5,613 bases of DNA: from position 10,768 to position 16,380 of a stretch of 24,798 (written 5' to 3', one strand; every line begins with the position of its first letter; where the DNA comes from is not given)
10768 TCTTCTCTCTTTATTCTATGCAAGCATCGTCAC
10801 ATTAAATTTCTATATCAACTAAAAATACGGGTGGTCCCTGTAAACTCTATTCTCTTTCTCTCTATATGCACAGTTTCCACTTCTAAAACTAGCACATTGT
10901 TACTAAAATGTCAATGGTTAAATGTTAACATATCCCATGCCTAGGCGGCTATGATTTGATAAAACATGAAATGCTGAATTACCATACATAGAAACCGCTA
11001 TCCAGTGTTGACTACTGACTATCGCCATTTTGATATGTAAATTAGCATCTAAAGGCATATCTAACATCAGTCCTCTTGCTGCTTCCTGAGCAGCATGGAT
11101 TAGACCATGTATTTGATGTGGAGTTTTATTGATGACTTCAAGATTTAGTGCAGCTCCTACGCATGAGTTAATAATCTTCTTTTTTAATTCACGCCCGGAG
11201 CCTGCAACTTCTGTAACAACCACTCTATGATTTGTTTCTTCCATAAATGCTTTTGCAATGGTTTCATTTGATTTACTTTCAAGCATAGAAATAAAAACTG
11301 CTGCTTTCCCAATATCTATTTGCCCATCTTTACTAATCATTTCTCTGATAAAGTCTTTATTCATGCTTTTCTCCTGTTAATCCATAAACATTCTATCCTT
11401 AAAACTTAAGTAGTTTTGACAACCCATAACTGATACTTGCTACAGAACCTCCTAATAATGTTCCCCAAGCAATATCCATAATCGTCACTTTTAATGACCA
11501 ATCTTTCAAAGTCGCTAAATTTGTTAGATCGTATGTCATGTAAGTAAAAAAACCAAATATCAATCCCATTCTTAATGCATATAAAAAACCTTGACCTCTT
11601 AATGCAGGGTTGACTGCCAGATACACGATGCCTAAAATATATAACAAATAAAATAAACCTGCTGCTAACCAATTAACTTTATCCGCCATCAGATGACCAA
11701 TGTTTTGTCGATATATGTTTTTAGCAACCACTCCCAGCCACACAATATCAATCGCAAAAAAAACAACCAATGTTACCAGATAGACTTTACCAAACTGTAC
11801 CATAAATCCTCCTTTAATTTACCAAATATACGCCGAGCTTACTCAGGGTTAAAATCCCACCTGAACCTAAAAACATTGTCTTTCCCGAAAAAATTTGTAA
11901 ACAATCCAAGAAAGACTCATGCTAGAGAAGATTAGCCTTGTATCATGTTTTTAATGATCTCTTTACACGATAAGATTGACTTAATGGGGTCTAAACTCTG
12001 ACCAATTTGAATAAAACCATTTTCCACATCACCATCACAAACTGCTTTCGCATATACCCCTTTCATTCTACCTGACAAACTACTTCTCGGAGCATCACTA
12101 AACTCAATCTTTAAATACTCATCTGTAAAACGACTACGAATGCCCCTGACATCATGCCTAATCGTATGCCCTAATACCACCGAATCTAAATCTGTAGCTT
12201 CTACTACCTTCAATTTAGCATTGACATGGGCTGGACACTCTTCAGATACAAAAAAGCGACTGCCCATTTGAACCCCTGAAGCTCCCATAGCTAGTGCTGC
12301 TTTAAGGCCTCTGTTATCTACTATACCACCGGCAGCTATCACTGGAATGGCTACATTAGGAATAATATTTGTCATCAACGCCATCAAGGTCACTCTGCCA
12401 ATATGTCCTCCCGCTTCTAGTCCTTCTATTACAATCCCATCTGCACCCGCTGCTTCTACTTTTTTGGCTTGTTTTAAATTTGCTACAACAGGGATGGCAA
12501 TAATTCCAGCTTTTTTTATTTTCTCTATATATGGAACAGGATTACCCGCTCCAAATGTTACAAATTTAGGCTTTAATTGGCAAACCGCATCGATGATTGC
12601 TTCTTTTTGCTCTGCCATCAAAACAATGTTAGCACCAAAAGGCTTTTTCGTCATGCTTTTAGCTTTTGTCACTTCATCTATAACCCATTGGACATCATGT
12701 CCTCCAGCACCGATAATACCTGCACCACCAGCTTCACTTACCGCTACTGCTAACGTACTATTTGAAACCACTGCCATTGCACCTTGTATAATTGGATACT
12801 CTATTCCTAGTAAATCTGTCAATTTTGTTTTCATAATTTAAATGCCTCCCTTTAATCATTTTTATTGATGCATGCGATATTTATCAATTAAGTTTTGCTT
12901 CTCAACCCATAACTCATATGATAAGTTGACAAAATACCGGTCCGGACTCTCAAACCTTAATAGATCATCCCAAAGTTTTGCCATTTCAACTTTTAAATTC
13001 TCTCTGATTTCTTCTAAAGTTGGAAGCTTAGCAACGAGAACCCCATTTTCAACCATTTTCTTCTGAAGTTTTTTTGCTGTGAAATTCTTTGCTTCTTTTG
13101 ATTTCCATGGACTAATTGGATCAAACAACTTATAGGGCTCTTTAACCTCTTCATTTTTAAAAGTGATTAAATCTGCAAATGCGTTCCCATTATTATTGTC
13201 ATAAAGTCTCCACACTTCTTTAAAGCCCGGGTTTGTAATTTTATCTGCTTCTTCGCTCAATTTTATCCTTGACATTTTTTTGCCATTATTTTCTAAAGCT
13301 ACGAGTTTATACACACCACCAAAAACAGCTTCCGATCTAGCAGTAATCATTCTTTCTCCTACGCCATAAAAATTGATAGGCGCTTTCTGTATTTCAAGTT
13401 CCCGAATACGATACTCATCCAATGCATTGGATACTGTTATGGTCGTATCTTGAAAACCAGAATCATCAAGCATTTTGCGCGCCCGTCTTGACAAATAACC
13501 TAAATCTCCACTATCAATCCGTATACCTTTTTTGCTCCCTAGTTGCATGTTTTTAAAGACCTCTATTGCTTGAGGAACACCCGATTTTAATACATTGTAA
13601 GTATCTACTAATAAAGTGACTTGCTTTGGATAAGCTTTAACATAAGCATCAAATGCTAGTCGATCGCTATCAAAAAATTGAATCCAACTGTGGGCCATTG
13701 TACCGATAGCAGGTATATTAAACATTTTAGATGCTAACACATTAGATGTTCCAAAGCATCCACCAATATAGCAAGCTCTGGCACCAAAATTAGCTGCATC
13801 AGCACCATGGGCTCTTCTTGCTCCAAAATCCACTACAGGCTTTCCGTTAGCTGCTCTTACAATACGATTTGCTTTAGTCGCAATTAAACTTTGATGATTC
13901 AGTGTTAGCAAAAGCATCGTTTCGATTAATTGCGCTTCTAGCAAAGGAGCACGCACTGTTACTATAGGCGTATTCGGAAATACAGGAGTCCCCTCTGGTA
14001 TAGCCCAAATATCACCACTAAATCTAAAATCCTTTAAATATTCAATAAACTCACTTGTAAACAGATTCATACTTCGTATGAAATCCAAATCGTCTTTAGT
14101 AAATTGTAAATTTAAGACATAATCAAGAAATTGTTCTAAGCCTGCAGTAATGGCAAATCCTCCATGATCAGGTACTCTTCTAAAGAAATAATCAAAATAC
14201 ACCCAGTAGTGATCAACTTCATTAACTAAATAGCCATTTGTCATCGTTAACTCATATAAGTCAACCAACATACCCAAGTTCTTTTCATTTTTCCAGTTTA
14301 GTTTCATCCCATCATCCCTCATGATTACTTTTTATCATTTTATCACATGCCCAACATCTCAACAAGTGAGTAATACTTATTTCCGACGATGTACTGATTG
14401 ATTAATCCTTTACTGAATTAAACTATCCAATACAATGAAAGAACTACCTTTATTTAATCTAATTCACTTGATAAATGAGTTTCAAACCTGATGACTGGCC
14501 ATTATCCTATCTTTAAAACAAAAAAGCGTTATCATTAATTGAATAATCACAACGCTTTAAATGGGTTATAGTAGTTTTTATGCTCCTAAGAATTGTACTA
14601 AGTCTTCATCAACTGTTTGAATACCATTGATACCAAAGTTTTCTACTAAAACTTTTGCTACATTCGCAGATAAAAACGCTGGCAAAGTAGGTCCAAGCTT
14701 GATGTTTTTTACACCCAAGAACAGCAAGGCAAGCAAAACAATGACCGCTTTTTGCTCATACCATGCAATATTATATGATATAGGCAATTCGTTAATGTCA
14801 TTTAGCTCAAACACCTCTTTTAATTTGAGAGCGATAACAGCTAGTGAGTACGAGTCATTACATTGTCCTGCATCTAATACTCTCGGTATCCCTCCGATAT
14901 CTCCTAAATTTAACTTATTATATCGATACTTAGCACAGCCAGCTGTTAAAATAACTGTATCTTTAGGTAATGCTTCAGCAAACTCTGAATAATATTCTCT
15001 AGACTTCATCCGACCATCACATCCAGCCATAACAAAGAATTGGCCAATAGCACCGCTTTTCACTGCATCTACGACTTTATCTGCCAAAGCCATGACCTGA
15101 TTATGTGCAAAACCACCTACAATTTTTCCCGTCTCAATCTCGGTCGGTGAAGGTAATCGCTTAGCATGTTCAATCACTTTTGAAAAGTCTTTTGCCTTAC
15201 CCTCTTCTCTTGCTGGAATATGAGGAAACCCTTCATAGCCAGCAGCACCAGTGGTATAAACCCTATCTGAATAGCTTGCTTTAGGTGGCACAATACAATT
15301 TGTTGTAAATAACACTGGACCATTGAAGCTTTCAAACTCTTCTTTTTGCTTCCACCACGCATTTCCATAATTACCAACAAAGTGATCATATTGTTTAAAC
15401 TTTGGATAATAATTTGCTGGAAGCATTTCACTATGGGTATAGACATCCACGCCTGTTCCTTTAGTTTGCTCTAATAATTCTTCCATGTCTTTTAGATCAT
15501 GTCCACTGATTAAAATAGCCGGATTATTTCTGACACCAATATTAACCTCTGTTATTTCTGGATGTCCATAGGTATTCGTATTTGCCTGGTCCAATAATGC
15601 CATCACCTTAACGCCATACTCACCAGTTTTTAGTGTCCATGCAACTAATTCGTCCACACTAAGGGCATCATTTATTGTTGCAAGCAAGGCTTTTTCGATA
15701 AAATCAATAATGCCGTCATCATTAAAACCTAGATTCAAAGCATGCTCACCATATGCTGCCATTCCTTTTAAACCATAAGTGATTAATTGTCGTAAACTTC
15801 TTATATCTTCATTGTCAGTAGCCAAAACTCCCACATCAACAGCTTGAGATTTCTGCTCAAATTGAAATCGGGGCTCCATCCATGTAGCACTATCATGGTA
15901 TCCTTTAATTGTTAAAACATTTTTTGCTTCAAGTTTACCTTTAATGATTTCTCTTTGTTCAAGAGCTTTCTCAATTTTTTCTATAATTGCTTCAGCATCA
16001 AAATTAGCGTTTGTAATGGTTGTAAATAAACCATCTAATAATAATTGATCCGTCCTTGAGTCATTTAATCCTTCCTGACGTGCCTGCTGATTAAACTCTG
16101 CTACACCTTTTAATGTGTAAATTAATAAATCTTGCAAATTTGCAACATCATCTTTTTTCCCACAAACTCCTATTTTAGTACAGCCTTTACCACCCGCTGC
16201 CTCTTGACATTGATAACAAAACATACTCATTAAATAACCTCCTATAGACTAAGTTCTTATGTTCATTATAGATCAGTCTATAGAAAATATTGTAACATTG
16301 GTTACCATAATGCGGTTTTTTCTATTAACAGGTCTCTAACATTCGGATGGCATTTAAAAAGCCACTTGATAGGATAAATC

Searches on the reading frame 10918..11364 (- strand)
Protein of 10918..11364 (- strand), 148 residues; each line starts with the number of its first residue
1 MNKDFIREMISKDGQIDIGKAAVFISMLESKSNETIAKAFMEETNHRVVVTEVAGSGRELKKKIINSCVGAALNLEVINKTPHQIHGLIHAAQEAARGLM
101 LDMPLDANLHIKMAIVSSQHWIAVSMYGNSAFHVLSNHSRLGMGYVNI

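Call 3: search_protein_families(library=pfam, proteins=[window:10918-11364:-])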
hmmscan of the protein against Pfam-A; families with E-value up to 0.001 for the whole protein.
window:10918-11364:- (148 aa): 1 family
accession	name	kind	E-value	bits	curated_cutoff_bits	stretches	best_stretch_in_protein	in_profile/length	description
PF09021.16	HutP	-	3.4e-32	111.8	25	1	18-145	1-127/128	HutP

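Call 23: search_solved_structures(query=window:10918-11364:-, show_alignments=2, max_evalue=0.01)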
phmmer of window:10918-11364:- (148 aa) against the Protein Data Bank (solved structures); distinct sequences matched with E-value up to 0.01: 0.

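Call 42: find_related_loci(query=window:10918-11364:-, collection=metagenome_contigs, flank=2500)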
Query window:10918-11364:- (148 aa) in metagenome_contigs; peptide patterns used: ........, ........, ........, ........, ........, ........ (x = any residue, [..] = any of these).
546 stretches matched a pattern; 1 encode a relative of the query (tblastn E <= 1e-3); 1 distinct loci.
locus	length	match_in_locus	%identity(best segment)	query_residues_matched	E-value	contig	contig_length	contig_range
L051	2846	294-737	76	1-148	2e-77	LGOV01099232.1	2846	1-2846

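Call 43: find_homologous_proteins(query=window:10918-11364:-, max_evalue=1e-10)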
Query window:10918-11364:- (148 aa): 16 proteins with E <= 1e-10 among 29 candidates.
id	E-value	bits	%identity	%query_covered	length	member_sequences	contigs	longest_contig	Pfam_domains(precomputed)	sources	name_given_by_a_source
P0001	1.2e-89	315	100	100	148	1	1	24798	PF09021.17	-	-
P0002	2.2e-73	263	80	100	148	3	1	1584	PF09021.17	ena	-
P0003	2.0e-72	259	77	100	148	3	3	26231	PF09021.17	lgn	-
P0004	6.9e-72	258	79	100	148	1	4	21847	PF09021.17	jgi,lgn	jgi:hut operon positive regulator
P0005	9.3e-71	254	77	100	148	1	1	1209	PF09021.17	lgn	-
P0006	1.1e-70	254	78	100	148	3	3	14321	PF09021.17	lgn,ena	-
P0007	1.5e-70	253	77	100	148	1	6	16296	PF09021.17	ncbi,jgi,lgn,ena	-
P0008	2.2e-69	250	76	100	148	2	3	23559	PF09021.17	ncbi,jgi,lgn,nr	ncbi:MAG: HutP family protein [Clostridiales bacterium 38_11]|nr:MAG: HutP family protein [Clostridi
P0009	3.4e-69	249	76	100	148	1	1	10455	PF09021.17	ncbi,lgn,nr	ncbi:MAG: HutP family protein [Eubacteriales bacterium]|nr:HutP family protein [Eubacteriales bacter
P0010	1.0e-68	248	78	100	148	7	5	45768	PF09021.17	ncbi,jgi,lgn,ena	jgi:hut operon positive regulator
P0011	1.6e-68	247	76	100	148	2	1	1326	PF09021.17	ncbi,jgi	-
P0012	5.2e-67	242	75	100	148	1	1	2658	PF09021.17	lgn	-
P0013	5.7e-67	242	76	100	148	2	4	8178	PF09021.17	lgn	-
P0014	4.6e-50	187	62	100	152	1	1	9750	PF09021.17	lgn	-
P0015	1.8e-48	182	59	100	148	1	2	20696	PF09021.17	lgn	-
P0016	4.4e-37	145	49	91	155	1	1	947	PF09021.17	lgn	-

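Call 44: find_encoding_contigs(protein=P0014, flank=5000, max_places=2)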
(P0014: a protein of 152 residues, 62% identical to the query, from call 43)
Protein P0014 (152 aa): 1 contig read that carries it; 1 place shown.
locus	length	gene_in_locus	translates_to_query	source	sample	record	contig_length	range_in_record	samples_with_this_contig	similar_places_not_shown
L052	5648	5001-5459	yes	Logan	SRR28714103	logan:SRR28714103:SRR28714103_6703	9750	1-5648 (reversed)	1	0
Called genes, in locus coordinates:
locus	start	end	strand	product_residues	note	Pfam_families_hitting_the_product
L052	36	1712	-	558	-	PF00496:SBP_bac_5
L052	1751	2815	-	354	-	PF01321:Creatinase_N, PF00557:Peptidase_M24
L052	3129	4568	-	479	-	PF07728:AAA_5 (faint), PF13426:PAS_9 (faint), PF00158:Sigma54_activat, PF14532:Sigma54_activ_2, PF25601:AAA_lid_14, PF02954:HTH_8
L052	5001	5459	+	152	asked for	PF09021:HutP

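Call 45: find_encoding_contigs(protein=P0015, flank=5000, max_places=2)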
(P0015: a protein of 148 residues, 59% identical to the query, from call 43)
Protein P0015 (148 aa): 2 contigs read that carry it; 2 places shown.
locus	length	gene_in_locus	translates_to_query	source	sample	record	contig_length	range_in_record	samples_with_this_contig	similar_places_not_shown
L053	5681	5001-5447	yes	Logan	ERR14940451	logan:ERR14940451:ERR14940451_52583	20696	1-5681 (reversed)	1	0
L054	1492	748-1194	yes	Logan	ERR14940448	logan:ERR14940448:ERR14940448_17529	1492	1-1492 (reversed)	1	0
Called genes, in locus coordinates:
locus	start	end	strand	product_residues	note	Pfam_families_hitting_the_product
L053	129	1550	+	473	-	PF01546:Peptidase_M20, PF07687:M20_dimer (faint)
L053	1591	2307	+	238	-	PF16481:DUF5058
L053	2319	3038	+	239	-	-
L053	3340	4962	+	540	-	PF04851:ResIII, PF00270:DEAD, PF00271:Helicase_C, PF25399:DeaD_dimer (faint), PF03880:DbpA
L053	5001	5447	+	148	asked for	PF09021:HutP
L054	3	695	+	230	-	?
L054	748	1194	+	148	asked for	PF09021:HutP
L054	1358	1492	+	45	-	?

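Call 46: find_encoding_contigs(protein=P0003, flank=3000, max_places=3)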
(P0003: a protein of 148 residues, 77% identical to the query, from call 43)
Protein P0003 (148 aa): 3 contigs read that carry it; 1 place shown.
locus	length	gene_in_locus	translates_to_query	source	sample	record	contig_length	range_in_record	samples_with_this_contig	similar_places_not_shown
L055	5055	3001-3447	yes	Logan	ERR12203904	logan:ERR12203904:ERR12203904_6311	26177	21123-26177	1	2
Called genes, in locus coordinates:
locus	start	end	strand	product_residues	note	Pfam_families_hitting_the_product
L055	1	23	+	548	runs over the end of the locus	PF03063:Prismane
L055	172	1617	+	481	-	PF17767:NAPRTase_N, PF02749:QRPTase_N (faint), PF04095:NAPRTase (weak), PF17956:NAPRTase_C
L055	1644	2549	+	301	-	PF00478:IMPDH (faint), PF03060:NMO, PF05690:ThiG (faint), PF00977:His_biosynth (faint)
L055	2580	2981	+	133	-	PF09945:DUF2177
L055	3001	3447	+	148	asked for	PF09021:HutP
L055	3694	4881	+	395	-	PF02515:CoA_transf_3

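Call 47: find_encoding_contigs(protein=P0006, flank=3000, max_places=3)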
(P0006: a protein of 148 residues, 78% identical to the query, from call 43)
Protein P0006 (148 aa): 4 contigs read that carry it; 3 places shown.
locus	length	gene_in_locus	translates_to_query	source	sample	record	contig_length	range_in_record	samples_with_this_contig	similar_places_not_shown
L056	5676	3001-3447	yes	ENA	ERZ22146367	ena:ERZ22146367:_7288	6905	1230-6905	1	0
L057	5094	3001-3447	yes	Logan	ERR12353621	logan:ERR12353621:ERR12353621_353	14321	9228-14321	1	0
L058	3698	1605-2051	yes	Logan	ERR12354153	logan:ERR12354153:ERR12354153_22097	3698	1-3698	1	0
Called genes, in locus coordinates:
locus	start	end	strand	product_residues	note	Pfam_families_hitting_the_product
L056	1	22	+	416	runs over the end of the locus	?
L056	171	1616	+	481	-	PF17767:NAPRTase_N, PF02749:QRPTase_N (faint), PF04095:NAPRTase (weak), PF17956:NAPRTase_C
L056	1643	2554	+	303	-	PF00478:IMPDH, PF03060:NMO, PF09370:PEP_hydrolase (weak), PF00977:His_biosynth (weak), PF05690:ThiG (faint)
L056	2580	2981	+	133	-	PF09945:DUF2177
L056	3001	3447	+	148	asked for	PF09021:HutP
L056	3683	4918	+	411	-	PF02515:CoA_transf_3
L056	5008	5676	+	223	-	?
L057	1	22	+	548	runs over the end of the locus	PF03063:Prismane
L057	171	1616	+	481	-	PF17767:NAPRTase_N, PF02749:QRPTase_N (faint), PF04095:NAPRTase (weak), PF17956:NAPRTase_C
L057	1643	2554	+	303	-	PF00478:IMPDH, PF03060:NMO, PF09370:PEP_hydrolase (weak), PF00977:His_biosynth (weak), PF05690:ThiG (faint)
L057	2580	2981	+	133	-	PF09945:DUF2177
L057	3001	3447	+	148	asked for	PF09021:HutP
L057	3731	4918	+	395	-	PF02515:CoA_transf_3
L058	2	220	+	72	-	?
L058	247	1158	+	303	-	PF00478:IMPDH, PF01645:Glu_synthase (faint), PF03060:NMO, PF09370:PEP_hydrolase (weak), PF00977:His_biosynth (weak), PF05690:ThiG (weak)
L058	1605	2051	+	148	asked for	PF09021:HutP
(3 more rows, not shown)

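Call 49: find_encoding_contigs(protein=P0016, flank=3000, max_places=2)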
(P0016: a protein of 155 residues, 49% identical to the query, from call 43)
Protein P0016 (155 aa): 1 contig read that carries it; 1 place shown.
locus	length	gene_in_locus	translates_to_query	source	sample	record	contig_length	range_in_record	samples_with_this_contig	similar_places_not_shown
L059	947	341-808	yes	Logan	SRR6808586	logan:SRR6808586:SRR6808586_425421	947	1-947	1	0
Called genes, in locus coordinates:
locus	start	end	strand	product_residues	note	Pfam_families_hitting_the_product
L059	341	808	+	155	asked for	PF09021:HutP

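Call 50: find_encoding_contigs(protein=P0013, flank=3000, max_places=2)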
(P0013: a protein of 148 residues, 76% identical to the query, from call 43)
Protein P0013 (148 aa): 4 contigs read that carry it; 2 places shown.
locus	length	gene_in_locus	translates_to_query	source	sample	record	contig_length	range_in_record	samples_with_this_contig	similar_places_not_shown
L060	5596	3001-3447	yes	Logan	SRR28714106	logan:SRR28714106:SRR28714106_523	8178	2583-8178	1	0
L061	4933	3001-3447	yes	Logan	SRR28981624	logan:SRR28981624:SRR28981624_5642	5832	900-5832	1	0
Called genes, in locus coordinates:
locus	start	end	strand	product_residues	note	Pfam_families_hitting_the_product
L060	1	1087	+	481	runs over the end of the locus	PF17767:NAPRTase_N, PF04095:NAPRTase, PF17956:NAPRTase_C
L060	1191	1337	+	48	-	-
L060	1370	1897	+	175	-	PF01066:CDP-OH_P_transf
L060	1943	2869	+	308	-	PF04055:Radical_SAM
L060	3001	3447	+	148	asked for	PF09021:HutP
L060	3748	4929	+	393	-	PF02515:CoA_transf_3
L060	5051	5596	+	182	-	?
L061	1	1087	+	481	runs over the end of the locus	PF17767:NAPRTase_N, PF04095:NAPRTase, PF17956:NAPRTase_C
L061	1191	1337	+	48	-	-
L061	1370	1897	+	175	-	PF01066:CDP-OH_P_transf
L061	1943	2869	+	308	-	PF04055:Radical_SAM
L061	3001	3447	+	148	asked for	PF09021:HutP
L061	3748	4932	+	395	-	?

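Call 51: find_encoding_contigs(protein=P0012, flank=3000, max_places=2)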
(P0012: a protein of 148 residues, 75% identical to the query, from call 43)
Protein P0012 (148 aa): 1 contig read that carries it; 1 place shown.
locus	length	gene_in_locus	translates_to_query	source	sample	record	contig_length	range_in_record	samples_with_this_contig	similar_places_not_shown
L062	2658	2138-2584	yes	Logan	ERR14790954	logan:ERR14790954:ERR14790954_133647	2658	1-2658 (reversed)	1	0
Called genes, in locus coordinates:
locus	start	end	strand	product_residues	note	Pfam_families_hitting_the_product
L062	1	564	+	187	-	?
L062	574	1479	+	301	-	PF00478:IMPDH (faint), PF03060:NMO, PF00977:His_biosynth, PF05690:ThiG (weak)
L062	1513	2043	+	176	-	PF01066:CDP-OH_P_transf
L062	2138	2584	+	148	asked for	PF09021:HutP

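Call 52: find_encoding_contigs(protein=P0002, flank=3000, max_places=2)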
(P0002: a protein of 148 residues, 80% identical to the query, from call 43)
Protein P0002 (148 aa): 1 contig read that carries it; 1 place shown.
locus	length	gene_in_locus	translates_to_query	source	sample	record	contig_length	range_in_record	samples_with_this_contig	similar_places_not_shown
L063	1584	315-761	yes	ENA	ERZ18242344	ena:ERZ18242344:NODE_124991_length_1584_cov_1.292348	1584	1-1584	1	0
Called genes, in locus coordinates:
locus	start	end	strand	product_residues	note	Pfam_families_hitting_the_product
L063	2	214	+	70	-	?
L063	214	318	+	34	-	-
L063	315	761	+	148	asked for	PF09021:HutP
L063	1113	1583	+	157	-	?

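Call 69: search_protein_families(library=ncbifam, proteins=[window:10918-11364:-], max_evalue=0.00001)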
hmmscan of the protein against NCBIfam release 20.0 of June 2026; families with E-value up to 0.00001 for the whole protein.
window:10918-11364:- (148 aa): 1 family
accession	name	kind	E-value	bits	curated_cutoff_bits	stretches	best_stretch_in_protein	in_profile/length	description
NF002838.1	PRK03065.1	equivalog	5.3e-06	26.6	155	0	13-145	3-144/147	histidine utilization transcription antiterminator HutP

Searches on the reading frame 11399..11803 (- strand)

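Call 3: search_protein_families(library=pfam, proteins=[window:11399-11803:-])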
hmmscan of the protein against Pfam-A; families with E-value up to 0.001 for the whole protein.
window:11399-11803:- (134 aa): 1 family
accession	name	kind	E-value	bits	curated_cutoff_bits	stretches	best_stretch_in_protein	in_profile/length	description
PF09945.14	DUF2177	-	3.4e-46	156.8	26.9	1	6-126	3-123/124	Predicted membrane protein (DUF2177)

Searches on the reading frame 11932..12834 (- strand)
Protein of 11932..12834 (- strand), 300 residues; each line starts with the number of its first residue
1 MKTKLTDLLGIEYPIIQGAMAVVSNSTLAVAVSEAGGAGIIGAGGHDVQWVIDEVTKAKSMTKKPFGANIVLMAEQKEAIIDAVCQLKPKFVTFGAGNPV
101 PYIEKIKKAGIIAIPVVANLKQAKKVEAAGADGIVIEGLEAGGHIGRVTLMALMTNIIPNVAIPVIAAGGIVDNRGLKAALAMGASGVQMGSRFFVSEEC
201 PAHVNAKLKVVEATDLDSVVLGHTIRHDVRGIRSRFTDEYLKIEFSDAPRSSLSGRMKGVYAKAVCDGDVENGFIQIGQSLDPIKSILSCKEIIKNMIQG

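Call 3: search_protein_families(library=pfam, proteins=[window:11932-12834:-])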
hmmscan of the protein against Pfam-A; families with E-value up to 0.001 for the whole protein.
window:11932-12834:- (300 aa): 4 families
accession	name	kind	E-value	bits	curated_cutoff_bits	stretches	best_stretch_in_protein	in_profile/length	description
PF03060.21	NMO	-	9e-67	226.2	28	2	81-299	106-330/331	Nitronate monooxygenase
PF00478.31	IMPDH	-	2.4e-12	47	25.6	1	2-204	24-249/345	IMP dehydrogenase / GMP reductase domain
PF00977.27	His_biosynth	-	1.6e-05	24.9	23.6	1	121-195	33-223/228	Histidine biosynthesis protein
PF09370.16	PEP_hydrolase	-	0.00027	20.7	33.8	1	98-155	137-195/267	Phosphoenolpyruvate hydrolase-like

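Call 69: search_protein_families(library=ncbifam, proteins=[window:11932-12834:-], max_evalue=0.00001)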
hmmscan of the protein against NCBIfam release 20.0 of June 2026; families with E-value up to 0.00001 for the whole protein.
window:11932-12834:- (300 aa): 6 families
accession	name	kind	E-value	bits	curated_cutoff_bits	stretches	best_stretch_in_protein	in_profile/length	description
TIGR03151.1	enACPred_II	equivalog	5.9e-100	334.5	453.1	1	2-299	1-298/307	enoyl-[acyl-carrier-protein] reductase FabK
TIGR01302.1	IMP_dehydrog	equivalog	4.1e-10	39.1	481.5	0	2-72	24-92/450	IMP dehydrogenase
NF005311.0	PRK06843.1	equivalog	6e-08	32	779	0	1-62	31-91/404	inosine 5-monophosphate dehydrogenase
NF005493.0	PRK07107.1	equivalog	5.1e-07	28.6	585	0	161-203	351-393/502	IMP dehydrogenase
NF038364.1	AglZ_HisF2_fam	equivalog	3e-06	26.8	310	1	120-196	154-230/248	AglZ/HisF2 family acetamidino modification protein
NF010112.0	PRK13585.1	equivalog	5e-06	26.3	243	1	120-195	151-225/241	1-(5-phosphoribosyl)-5-[(5-phosphoribosylamino)methylideneamino]imidazole-4-carboxamide isomerase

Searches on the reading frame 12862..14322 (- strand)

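Call 3: search_protein_families(library=pfam, proteins=[window:12862-14322:-])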
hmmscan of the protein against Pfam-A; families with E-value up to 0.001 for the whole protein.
window:12862-14322:- (486 aa): 4 families
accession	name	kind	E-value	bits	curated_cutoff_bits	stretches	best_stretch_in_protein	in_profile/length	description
PF17767.7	NAPRTase_N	-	3.6e-35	121.5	32.6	1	18-142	1-125/125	Nicotinate phosphoribosyltransferase (NAPRTase) N-terminal domain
PF17956.6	NAPRTase_C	-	2.1e-30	105.9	23.3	1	368-472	2-108/111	Nicotinate phosphoribosyltransferase C-terminal domain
PF04095.22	NAPRTase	-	3.8e-08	33.8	20.8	1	163-309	3-159/239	Nicotinate phosphoribosyltransferase (NAPRTase) family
PF02749.22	QRPTase_N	-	4.9e-05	23.9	27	1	94-145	34-82/82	Quinolinate phosphoribosyl transferase, N-terminal domain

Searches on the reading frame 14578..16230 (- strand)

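Call 3: search_protein_families(library=pfam, proteins=[window:14578-16230:-])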
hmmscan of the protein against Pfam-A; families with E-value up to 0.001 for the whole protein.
window:14578-16230:- (550 aa): 1 family
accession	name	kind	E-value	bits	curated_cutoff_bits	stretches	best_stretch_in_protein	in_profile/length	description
PF03063.25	Prismane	-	5.4e-177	589.9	27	1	3-544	1-512/513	Prismane/CO dehydrogenase family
